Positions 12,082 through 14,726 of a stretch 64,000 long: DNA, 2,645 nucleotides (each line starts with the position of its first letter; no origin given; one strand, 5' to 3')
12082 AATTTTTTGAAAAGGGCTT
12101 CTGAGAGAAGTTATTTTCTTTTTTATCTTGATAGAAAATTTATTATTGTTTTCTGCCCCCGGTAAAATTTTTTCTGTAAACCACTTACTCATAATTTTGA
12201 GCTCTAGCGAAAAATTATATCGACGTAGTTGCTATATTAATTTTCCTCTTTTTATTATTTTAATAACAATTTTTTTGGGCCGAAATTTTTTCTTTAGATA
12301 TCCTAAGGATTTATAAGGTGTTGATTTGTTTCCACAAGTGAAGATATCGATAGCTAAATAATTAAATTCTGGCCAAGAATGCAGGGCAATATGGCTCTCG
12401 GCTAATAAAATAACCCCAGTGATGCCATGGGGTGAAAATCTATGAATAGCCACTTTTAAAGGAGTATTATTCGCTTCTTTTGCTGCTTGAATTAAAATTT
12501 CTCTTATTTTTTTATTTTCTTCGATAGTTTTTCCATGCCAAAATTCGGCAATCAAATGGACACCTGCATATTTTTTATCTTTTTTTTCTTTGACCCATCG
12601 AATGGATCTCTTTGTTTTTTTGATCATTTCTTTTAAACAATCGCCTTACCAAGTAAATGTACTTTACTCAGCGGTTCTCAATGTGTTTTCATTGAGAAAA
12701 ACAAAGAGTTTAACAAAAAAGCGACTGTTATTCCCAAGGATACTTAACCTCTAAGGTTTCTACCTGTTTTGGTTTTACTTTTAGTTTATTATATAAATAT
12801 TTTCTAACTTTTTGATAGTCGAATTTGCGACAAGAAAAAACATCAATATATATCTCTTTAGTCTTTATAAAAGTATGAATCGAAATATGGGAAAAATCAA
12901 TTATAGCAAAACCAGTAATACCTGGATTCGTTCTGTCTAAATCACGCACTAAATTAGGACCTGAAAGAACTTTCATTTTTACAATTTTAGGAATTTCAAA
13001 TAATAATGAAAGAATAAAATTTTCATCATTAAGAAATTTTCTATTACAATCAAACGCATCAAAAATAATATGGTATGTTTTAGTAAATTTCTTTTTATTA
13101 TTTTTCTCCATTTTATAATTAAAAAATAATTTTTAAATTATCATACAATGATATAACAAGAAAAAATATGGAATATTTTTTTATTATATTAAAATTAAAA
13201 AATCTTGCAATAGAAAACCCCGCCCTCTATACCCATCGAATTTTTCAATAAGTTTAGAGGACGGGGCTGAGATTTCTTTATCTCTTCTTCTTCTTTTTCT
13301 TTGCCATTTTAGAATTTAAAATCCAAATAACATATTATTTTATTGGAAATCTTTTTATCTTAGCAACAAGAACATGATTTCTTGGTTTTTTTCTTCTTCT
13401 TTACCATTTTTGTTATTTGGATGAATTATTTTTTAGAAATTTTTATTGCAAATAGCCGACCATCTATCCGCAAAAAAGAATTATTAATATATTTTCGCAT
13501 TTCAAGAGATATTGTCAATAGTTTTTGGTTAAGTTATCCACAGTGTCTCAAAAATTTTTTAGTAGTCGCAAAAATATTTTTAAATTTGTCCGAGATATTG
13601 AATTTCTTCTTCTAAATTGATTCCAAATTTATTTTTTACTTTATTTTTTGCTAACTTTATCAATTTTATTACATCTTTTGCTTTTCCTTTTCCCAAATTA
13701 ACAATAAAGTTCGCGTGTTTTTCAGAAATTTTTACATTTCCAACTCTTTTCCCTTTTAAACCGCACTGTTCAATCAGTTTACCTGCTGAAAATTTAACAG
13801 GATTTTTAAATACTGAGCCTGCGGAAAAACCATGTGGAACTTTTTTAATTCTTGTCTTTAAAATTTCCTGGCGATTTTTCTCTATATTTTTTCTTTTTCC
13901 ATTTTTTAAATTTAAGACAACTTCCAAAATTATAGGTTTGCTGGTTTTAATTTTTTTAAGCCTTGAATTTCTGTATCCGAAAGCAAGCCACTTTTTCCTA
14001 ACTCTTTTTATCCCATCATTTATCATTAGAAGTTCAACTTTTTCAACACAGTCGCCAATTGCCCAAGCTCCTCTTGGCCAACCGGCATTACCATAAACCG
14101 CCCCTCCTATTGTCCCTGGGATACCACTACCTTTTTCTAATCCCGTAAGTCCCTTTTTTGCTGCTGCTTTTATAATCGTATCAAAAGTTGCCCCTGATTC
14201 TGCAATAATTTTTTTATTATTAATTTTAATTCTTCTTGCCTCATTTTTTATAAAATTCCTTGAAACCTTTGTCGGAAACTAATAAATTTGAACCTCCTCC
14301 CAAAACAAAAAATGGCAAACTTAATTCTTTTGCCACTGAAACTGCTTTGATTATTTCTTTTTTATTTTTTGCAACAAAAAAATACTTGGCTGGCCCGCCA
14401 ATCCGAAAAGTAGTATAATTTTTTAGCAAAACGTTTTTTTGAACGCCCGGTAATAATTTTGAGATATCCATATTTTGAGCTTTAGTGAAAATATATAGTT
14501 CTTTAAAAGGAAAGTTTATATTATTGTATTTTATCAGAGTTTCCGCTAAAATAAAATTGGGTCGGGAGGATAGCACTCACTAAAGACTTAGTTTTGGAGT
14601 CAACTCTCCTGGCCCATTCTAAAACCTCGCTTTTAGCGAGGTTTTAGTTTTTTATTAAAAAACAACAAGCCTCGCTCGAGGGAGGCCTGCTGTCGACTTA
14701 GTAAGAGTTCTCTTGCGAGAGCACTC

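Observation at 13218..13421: Two tandem poly-lysine mini-ORFs and a 12-bp terminator stem in the leader of the polyamine-biosynthesis operon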

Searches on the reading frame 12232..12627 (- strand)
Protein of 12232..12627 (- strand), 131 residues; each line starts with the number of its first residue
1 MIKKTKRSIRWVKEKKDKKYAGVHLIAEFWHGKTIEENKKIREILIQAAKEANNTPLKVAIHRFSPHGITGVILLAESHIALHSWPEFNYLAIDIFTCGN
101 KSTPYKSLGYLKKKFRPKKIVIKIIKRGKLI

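Call 5: search_protein_families(library=pfam, proteins=[window:12232-12627:-])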
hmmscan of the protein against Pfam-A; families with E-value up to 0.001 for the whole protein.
window:12232-12627:- (131 aa): 1 family
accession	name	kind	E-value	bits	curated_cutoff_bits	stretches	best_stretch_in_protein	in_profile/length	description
PF02675.21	AdoMet_dc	-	9.9e-34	116.4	25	1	24-128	1-107/107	S-adenosylmethionine decarboxylase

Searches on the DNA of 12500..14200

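Call 3: search_rna_families(source=window, start=12500, end=14200, threshold=evalue, max_evalue=10, show_alignments=3)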
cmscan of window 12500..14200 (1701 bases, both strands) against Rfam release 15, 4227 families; matches with E-value up to 10: 4.
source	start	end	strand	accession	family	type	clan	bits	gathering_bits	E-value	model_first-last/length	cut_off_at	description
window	13207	13280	+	RF03880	mir-1684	Gene; miRNA;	-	17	60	4.8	1-87/87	no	mir-1684 microRNA precursor family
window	13216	13268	-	RF00939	mir-504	Gene; miRNA;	-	16.6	57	5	12-66/78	no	mir-504 microRNA precursor family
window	13762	13827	-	RF00144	mir-199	Gene; miRNA;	-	14.4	60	7.4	1-80/80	no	mir-199 microRNA precursor family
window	13689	13778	+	RF02574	Ricks_sRNA10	Gene; sRNA;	-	13.4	97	7.2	1-352/352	no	Rickettsia sRNA 10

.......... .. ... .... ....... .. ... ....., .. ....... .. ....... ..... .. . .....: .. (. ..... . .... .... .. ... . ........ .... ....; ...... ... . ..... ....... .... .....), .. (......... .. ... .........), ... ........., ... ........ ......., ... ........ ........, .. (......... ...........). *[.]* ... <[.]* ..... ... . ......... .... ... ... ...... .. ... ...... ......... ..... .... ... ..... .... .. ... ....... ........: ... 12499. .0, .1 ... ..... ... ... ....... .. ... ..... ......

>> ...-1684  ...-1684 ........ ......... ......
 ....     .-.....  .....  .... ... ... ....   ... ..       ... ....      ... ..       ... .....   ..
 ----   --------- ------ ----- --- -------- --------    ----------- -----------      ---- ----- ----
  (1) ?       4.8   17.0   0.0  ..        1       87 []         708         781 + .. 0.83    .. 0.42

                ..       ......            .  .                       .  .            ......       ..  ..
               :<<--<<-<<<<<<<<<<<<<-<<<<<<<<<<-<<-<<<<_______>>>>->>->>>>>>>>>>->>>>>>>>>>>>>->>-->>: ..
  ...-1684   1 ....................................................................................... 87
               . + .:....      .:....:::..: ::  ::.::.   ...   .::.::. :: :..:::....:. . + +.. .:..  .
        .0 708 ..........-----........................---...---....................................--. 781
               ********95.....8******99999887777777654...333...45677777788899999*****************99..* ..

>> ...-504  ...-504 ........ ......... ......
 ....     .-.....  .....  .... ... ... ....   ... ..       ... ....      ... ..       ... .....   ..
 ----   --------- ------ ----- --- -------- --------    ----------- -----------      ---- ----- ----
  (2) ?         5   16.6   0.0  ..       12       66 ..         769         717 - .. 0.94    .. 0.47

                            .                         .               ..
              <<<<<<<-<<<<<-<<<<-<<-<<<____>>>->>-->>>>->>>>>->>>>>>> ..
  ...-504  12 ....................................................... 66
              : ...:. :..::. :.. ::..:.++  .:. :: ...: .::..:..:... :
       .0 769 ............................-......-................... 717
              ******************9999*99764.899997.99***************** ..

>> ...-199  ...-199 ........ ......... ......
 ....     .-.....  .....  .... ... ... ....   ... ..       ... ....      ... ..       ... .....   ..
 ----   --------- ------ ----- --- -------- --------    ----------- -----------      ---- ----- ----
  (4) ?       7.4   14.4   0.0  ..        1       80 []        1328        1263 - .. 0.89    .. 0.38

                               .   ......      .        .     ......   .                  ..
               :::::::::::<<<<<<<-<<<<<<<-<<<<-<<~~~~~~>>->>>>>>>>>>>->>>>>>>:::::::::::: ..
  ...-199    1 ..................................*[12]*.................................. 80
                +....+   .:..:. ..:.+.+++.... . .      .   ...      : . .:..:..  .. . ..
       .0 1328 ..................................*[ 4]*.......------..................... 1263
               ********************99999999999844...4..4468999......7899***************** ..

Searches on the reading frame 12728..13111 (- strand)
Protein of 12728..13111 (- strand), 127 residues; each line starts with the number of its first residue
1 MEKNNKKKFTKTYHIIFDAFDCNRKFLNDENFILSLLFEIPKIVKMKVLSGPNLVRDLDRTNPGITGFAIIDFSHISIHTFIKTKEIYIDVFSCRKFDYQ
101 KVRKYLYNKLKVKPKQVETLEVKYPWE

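Call 5: search_protein_families(library=pfam, proteins=[window:12728-13111:-])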
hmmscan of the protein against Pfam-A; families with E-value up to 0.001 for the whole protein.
window:12728-13111:- (127 aa): 1 family
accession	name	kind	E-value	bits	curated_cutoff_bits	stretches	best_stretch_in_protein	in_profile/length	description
PF02675.21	AdoMet_dc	-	2.1e-20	73.5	25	1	14-119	1-103/107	S-adenosylmethionine decarboxylase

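Call 62: find_encoding_contigs(protein=window:12728-13111:-, flank=3000, max_places=4)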
Protein window:12728-13111:- (127 aa): no gene with exactly this product is on record in the collection.

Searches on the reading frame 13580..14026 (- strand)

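Call 5: search_protein_families(library=pfam, proteins=[window:13580-14026:-])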
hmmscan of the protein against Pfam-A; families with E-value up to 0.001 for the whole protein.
window:13580-14026:- (148 aa): 1 family
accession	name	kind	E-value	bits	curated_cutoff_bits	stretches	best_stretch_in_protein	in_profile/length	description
PF02873.21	MurB_C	-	2e-33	114.9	27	1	48-144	2-98/99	UDP-N-acetylenolpyruvoylglucosamine reductase, C-terminal domain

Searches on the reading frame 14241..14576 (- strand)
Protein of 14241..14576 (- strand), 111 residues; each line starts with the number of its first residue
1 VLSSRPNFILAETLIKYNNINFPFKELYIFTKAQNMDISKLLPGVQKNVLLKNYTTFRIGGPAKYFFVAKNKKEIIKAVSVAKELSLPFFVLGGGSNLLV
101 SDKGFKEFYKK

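Call 5: search_protein_families(library=pfam, proteins=[window:14241-14576:-])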
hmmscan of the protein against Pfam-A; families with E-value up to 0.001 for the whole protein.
window:14241-14576:- (111 aa): 1 family
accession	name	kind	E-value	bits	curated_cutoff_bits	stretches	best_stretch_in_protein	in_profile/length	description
PF01565.28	FAD_binding_4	-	8.8e-05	22.7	26.4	1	64-103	2-40/139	FAD binding domain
